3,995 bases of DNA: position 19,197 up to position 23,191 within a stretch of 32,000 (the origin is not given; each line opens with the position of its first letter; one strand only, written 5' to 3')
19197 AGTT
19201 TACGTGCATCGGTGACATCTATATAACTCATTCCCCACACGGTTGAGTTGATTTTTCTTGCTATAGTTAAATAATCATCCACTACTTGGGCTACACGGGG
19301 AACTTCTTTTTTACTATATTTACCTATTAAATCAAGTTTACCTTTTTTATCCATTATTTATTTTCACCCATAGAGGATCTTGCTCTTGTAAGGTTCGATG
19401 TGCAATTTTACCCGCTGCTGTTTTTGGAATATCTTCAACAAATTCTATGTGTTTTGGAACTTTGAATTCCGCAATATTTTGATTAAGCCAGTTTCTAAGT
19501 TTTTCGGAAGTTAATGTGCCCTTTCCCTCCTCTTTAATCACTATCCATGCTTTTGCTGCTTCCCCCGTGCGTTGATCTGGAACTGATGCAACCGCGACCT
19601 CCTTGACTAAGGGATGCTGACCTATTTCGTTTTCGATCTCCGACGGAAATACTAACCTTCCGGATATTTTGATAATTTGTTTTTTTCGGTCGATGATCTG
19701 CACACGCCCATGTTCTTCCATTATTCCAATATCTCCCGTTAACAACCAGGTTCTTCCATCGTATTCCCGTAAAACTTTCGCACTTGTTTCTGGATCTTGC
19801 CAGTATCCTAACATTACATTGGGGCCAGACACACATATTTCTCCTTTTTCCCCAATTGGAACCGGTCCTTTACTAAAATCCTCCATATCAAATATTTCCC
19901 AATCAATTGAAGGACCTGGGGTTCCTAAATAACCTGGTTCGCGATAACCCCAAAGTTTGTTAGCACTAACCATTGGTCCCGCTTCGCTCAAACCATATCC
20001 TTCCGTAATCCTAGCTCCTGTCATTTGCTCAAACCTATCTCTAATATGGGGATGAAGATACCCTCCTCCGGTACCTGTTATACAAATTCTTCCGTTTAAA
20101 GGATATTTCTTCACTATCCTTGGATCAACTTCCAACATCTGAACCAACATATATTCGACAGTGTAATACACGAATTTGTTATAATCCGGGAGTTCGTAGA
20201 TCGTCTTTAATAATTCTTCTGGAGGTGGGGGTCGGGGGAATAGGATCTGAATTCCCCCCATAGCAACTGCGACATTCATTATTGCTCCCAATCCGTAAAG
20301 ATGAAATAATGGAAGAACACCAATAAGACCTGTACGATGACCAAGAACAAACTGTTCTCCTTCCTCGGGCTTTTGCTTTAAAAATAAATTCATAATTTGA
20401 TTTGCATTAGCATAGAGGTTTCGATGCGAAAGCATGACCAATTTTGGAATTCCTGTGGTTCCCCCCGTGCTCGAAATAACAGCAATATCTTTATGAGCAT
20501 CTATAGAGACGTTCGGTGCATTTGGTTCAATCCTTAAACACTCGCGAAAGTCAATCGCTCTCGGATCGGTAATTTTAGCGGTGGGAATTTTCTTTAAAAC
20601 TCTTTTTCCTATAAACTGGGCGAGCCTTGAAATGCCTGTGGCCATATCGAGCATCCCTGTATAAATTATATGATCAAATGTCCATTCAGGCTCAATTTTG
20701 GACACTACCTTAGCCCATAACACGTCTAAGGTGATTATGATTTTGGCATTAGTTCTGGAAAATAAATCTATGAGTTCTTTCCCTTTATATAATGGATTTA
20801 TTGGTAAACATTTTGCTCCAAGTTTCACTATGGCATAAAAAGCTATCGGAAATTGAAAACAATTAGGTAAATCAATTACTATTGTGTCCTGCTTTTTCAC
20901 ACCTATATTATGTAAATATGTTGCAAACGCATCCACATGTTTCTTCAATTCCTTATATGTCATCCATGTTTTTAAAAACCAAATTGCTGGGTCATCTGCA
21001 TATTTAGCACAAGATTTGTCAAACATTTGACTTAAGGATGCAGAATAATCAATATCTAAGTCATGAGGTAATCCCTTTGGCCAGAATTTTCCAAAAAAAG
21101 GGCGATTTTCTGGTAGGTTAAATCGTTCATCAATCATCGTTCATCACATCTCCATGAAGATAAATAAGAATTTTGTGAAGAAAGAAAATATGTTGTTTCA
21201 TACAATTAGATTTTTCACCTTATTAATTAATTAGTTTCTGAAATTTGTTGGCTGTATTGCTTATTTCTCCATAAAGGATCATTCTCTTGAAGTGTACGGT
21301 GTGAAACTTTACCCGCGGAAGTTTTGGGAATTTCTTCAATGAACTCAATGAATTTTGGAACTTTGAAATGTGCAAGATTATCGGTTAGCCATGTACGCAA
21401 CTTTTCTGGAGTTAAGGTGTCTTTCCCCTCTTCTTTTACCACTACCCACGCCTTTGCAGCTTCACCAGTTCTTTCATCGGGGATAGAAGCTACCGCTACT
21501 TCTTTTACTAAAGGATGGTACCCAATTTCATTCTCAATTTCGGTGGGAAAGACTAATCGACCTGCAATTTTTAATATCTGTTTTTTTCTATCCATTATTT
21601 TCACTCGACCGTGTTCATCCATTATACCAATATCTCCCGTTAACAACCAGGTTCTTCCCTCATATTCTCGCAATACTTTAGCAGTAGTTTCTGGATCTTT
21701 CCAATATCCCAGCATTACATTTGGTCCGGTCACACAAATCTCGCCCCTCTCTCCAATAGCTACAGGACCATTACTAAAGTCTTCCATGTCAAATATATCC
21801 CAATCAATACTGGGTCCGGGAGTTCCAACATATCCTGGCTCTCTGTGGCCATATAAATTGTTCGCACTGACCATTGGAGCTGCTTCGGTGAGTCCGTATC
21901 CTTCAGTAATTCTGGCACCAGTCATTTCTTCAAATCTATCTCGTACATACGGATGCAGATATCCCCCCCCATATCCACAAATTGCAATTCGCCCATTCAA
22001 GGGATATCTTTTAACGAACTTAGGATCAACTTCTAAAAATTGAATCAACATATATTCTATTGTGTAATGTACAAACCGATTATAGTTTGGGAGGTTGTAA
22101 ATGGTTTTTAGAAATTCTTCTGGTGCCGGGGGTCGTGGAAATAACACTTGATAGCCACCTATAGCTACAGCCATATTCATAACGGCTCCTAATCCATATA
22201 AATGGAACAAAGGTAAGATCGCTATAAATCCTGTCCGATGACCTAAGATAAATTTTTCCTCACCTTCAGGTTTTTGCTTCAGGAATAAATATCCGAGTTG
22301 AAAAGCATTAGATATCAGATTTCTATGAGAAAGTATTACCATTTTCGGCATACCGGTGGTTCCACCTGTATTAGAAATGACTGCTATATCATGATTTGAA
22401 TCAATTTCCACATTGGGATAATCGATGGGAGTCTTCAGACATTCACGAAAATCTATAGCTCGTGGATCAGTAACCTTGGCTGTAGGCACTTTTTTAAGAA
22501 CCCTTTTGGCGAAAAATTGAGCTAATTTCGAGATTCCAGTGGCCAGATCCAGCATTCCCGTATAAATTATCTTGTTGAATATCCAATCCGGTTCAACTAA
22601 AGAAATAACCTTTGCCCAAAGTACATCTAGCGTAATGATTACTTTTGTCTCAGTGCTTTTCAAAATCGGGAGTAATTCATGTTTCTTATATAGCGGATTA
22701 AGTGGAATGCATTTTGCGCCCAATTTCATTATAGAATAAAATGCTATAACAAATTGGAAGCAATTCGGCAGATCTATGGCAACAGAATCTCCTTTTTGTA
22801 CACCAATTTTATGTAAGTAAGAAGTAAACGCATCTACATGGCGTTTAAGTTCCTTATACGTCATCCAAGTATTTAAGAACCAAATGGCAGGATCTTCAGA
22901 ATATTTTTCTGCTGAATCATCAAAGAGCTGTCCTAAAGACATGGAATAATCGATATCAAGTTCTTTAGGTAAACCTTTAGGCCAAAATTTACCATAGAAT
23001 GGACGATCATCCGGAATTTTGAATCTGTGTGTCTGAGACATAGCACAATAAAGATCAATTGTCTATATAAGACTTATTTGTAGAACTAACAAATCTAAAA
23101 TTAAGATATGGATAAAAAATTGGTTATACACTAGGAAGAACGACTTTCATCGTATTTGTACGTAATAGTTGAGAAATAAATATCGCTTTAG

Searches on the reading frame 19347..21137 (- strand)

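Call 11: search_protein_families(library=pfam, proteins=[window:19347-21137:-])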
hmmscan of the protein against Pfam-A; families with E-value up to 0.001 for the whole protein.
window:19347-21137:- (596 aa): 2 families
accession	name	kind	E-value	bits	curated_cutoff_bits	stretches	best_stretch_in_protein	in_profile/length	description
PF00501.34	AMP-binding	-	2.6e-67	227.7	29.9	1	39-446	1-384/384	AMP-binding enzyme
PF13193.12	AMP-binding_C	-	2.7e-20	73.5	24.5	1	500-577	1-76/76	AMP-binding enzyme C-terminal domain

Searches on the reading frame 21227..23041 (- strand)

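Call 11: search_protein_families(library=pfam, proteins=[window:21227-23041:-])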
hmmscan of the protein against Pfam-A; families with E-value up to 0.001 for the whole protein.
window:21227-23041:- (604 aa): 2 families
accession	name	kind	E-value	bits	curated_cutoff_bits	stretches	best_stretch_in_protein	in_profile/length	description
PF00501.34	AMP-binding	-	5.2e-70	236.6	29.9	1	40-447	1-384/384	AMP-binding enzyme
PF13193.12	AMP-binding_C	-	5.7e-19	69.2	24.5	1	501-578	1-76/76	AMP-binding enzyme C-terminal domain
